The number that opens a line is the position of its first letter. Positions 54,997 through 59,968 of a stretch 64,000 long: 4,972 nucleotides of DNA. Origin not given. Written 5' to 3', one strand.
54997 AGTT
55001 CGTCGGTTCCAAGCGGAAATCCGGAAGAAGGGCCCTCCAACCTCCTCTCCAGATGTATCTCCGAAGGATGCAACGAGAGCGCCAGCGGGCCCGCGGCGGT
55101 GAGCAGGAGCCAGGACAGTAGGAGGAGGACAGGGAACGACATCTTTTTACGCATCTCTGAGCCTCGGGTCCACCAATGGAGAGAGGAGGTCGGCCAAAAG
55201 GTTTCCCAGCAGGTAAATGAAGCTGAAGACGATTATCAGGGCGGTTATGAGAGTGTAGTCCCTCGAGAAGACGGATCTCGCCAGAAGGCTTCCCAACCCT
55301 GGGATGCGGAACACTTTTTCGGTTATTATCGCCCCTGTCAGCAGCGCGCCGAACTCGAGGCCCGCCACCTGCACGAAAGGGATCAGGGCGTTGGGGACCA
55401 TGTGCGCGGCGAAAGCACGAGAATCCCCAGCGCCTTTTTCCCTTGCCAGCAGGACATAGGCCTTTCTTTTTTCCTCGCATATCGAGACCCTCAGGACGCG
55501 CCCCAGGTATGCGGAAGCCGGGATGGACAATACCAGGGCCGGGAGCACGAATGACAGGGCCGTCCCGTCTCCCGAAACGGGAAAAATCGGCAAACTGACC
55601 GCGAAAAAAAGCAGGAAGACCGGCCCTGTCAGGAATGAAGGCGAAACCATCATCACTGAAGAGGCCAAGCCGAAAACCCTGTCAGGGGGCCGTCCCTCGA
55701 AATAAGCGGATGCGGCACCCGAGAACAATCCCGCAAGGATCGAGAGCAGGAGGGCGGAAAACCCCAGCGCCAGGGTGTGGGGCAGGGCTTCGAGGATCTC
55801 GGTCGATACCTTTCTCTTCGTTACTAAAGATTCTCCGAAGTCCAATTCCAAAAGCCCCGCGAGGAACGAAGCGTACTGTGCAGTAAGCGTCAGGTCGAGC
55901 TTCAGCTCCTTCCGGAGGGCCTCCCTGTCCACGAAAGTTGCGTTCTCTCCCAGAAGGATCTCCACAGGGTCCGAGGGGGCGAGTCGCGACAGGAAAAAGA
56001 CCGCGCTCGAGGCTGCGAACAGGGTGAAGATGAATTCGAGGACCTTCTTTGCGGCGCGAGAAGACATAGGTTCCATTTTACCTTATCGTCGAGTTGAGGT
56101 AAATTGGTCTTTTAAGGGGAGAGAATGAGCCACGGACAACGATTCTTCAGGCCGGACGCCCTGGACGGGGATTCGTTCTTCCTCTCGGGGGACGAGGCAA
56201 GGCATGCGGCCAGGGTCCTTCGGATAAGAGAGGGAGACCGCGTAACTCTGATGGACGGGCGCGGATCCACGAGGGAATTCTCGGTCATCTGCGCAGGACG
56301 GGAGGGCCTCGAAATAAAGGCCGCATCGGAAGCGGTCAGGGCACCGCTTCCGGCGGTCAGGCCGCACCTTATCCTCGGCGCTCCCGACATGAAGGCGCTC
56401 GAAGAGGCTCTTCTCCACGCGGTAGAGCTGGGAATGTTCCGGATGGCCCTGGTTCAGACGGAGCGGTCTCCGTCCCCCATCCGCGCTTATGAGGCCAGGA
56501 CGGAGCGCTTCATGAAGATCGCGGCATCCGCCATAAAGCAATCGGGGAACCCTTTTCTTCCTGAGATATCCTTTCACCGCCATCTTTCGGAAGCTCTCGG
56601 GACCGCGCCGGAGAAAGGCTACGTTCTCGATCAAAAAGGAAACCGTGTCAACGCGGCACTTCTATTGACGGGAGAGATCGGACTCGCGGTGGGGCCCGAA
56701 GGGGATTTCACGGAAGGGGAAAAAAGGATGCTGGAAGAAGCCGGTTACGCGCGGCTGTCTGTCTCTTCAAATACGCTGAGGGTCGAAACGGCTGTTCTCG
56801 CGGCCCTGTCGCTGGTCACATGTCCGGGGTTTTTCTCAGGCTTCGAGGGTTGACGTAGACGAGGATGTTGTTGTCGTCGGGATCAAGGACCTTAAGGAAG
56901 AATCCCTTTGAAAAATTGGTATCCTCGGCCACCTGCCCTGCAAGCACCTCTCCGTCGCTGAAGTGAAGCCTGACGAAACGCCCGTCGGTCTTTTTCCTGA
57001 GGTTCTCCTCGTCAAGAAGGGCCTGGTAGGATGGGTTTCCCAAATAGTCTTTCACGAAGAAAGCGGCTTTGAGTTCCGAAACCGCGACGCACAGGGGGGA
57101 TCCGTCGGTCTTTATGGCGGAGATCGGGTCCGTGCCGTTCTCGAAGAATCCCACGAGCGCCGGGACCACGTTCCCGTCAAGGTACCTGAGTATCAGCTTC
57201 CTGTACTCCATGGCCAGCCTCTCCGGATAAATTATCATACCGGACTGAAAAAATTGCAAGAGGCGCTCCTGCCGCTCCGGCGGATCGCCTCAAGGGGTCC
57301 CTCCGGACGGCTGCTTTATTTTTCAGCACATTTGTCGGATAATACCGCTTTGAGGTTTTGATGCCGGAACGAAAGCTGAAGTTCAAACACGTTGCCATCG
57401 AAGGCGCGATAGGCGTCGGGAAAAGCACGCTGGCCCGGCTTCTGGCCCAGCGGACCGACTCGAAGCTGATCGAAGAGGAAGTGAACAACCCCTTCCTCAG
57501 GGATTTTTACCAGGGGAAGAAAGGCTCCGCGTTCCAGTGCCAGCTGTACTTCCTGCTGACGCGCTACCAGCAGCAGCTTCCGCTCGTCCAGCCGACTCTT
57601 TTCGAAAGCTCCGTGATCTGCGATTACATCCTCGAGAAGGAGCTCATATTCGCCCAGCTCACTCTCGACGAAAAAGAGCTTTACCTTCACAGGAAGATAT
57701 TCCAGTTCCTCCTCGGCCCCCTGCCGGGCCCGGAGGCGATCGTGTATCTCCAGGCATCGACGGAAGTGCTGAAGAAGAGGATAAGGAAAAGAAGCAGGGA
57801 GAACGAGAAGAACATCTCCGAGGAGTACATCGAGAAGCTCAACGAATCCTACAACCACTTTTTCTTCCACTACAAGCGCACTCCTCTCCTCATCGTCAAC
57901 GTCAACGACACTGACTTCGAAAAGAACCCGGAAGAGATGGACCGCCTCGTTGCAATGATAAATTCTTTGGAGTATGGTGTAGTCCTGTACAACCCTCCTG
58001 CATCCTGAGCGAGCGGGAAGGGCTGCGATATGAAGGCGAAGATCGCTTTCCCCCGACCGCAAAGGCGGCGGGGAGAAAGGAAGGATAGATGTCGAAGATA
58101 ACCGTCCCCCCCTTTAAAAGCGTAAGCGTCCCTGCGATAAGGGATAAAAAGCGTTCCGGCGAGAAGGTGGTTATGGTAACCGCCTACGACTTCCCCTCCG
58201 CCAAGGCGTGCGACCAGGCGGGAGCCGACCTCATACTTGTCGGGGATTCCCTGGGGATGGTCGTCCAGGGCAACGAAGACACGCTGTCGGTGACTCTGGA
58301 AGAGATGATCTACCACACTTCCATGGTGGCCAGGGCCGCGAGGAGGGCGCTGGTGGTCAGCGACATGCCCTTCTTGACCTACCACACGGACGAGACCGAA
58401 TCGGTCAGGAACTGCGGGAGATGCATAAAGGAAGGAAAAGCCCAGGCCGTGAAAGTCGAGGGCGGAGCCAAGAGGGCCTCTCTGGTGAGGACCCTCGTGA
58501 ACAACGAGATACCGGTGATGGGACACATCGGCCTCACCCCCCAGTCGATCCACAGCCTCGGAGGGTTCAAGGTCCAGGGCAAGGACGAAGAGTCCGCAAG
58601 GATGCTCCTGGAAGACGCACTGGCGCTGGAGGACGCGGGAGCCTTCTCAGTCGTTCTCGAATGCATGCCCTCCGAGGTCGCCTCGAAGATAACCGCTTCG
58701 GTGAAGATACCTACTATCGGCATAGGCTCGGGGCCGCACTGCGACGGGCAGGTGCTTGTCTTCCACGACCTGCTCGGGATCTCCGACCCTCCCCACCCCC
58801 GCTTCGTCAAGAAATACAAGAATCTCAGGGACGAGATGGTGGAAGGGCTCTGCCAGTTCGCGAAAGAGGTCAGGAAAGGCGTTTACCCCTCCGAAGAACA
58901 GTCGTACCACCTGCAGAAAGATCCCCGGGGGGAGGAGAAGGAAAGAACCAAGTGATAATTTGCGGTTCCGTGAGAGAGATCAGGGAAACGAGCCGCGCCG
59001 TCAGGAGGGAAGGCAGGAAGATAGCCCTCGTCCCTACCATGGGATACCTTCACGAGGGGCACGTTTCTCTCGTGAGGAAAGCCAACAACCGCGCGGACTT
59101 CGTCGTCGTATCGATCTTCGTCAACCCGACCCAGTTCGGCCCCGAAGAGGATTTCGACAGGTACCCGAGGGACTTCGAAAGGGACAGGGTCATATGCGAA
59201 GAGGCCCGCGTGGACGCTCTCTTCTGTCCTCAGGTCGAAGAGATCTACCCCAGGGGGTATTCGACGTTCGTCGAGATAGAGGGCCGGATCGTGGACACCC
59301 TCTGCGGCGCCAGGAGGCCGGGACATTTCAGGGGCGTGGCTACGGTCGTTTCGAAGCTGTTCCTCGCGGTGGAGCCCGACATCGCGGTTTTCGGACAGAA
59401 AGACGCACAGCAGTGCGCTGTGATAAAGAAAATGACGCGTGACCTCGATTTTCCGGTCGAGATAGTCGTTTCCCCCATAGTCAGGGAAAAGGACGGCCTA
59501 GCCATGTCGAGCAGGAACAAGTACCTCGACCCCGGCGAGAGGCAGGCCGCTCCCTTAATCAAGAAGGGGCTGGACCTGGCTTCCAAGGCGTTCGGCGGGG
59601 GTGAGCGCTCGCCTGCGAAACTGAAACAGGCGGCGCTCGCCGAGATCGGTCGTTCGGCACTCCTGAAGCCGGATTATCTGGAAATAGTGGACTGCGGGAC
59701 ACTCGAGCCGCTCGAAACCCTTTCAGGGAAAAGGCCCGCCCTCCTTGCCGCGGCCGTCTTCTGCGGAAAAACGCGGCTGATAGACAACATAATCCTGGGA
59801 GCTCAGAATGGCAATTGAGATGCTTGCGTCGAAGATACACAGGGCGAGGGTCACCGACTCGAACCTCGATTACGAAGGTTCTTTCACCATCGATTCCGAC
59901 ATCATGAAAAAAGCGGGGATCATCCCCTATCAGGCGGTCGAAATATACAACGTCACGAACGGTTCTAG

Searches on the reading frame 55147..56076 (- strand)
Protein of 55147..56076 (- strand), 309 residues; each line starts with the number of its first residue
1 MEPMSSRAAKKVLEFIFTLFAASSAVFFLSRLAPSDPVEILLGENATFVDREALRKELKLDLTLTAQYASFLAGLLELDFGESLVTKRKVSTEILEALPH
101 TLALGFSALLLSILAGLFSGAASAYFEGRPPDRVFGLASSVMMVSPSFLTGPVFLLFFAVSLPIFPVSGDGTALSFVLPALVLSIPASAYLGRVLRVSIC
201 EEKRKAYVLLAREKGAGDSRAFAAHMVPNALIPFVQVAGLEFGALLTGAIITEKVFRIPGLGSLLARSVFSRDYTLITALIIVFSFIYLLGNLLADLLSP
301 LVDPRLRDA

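Call 12: search_protein_families(library=pfam, proteins=[window:55147-56076:-], max_evalue=0.0001)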
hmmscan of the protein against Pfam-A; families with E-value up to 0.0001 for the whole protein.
window:55147-56076:- (309 aa): 2 families
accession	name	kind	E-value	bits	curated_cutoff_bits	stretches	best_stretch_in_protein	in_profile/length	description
PF00528.27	BPD_transp_1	-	9.8e-31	107.3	26.4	1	113-307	2-183/184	Binding-protein-dependent transport system inner membrane component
PF19300.4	BPD_transp_1_N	-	2.9e-07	31.1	23.8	1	10-104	7-113/114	Binding-prot-dependent transport system membrane comp, N-term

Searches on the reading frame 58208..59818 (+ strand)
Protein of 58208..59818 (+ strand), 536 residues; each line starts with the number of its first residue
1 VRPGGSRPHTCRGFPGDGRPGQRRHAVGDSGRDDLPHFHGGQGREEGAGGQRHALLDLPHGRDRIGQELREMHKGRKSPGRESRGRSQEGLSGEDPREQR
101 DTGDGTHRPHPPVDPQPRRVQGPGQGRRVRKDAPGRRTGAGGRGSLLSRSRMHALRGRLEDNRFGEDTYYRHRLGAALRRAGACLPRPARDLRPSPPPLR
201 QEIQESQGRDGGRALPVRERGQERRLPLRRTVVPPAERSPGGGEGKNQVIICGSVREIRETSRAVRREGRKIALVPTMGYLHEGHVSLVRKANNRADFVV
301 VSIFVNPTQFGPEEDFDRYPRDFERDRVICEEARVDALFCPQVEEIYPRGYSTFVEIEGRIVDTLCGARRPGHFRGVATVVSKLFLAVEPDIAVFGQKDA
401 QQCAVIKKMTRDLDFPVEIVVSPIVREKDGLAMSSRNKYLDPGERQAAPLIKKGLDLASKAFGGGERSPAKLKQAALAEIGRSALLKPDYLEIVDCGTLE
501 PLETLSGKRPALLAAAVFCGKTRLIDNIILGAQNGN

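Call 12: search_protein_families(library=pfam, proteins=[window:58208-59818:+], max_evalue=0.0001)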
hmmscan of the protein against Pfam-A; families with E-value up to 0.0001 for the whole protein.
window:58208-59818:+ (536 aa): 1 family
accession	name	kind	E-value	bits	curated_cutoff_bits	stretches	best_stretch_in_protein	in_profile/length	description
PF02569.21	Pantoate_ligase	-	2.5e-105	351.9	20.7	1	252-529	3-268/268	Pantoate-beta-alanine ligase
